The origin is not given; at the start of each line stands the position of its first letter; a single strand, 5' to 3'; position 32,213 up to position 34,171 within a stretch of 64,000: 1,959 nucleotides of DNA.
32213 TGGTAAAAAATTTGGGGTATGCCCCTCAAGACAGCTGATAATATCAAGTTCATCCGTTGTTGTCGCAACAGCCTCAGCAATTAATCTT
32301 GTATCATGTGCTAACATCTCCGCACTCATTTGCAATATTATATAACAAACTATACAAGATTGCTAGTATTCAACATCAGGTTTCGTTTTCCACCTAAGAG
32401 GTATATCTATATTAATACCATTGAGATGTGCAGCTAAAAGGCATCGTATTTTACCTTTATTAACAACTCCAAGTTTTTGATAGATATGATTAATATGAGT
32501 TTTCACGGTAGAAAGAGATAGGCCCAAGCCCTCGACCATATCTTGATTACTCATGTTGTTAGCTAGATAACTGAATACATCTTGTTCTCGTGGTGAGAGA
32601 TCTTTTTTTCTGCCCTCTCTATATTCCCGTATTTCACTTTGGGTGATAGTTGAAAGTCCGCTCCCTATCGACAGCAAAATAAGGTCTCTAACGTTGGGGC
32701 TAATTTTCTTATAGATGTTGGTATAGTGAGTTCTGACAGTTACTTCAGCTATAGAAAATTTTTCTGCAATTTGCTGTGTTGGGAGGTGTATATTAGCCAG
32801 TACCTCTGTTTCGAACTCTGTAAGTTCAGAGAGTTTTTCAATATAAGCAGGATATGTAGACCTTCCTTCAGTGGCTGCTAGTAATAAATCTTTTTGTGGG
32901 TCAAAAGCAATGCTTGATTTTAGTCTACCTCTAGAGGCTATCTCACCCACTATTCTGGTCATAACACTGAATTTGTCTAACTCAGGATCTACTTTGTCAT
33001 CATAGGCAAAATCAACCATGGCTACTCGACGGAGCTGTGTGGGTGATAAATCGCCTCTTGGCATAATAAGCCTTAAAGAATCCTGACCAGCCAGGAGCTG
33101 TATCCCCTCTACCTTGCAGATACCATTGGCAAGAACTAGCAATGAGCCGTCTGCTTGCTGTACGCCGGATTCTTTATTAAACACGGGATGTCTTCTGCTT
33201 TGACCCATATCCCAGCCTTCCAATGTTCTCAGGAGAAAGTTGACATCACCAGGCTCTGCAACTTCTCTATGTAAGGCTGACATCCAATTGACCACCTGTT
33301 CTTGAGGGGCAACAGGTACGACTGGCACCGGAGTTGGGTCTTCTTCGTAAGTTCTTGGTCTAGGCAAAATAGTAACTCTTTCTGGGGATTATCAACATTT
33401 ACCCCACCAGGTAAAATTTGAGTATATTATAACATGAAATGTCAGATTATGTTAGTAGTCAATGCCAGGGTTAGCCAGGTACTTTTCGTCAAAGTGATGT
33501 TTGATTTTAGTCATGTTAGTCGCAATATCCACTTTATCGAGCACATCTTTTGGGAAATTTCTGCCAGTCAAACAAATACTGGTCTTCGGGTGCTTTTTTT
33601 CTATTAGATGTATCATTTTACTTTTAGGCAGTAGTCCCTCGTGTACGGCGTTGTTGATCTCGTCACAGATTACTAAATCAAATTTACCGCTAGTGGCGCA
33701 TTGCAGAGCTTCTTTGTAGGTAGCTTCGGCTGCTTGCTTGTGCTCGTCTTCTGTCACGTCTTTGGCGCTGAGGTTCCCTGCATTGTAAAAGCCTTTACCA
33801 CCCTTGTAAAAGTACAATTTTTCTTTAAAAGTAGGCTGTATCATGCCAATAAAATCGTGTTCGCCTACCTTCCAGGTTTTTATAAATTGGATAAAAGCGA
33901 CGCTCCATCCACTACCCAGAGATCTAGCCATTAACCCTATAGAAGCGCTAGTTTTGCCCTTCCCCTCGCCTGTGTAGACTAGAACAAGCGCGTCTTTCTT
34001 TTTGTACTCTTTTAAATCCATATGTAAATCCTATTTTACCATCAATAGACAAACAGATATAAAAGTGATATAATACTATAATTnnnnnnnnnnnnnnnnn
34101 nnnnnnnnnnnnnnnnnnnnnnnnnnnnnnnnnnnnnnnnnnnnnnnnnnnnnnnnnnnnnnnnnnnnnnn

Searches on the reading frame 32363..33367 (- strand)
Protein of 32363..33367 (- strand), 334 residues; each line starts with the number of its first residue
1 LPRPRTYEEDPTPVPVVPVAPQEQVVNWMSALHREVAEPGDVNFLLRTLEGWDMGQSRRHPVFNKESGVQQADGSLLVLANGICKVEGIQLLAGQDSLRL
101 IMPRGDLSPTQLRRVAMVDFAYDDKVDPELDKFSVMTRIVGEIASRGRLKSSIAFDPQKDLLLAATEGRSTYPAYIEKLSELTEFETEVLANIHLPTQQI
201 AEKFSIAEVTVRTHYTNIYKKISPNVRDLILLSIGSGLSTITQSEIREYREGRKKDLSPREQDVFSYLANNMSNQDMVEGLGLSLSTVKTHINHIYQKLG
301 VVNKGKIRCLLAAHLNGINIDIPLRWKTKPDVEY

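Call 38: search_protein_families(library=pfam, proteins=[window:32363-33367:-], max_evalue=1)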
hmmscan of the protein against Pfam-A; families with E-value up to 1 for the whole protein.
window:32363-33367:- (334 aa): 9 families
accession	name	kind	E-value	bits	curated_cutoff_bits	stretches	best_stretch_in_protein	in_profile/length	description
PF00196.25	GerE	-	4.3e-21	74.7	23.5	2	257-305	3-51/57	Bacterial regulatory proteins, luxR family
PF08281.18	Sigma70_r4_2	-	3.6e-09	36.6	25.7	2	257-299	11-54/54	Sigma-70, region 4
PF04545.22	Sigma70_r4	-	0.00087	19.2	24.1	0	186-221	9-47/50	Sigma-70, region 4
PF14493.12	HTH_40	-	0.0019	18.9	27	0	192-229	10-48/89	Helix-turn-helix domain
PF13412.12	HTH_24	-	0.011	15.7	21.9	1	271-293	17-39/48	Winged helix-turn-helix DNA-binding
PF08118.16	MDM31_MDM32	-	0.023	13.8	28.9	1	182-324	331-456/523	Yeast mitochondrial distribution and morphology (MDM) proteins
PF04967.18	HTH_10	-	0.032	14.5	23.1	0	198-222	27-51/53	HTH DNA binding domain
PF24214.1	Phage_H_T_join_2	-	0.048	14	23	1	207-249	78-122/170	Putative phage head-tail joining protein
PF08220.18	HTH_DeoR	-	0.078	13.2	21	0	193-212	13-32/57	DeoR-like helix-turn-helix domain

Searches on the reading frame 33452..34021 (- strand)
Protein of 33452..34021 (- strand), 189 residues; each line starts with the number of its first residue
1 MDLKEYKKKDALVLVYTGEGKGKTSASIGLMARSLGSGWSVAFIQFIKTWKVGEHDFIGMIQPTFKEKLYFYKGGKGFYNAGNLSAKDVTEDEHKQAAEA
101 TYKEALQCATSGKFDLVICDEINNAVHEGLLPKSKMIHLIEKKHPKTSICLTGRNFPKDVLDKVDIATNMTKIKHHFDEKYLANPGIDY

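Call 38: search_protein_families(library=pfam, proteins=[window:33452-34021:-], max_evalue=1)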
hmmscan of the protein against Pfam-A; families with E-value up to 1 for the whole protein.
window:33452-34021:- (189 aa): 4 families
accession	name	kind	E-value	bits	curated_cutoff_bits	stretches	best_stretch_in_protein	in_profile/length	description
PF02572.21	CobA_CobO_BtuR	-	4.7e-48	164.1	25.7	1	11-189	3-172/172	ATP:corrinoid adenosyltransferase BtuR/CobO/CobP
PF04851.21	ResIII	-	0.028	14.8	22.5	1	7-152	20-159/164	Type III restriction enzyme, res subunit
PF01728.25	FtsJ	-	0.029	14.8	24.1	1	85-186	71-165/181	FtsJ-like methyltransferase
PF01695.23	IstB_IS21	-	0.083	12.8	24.1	0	11-46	93-128/238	IstB-like ATP binding protein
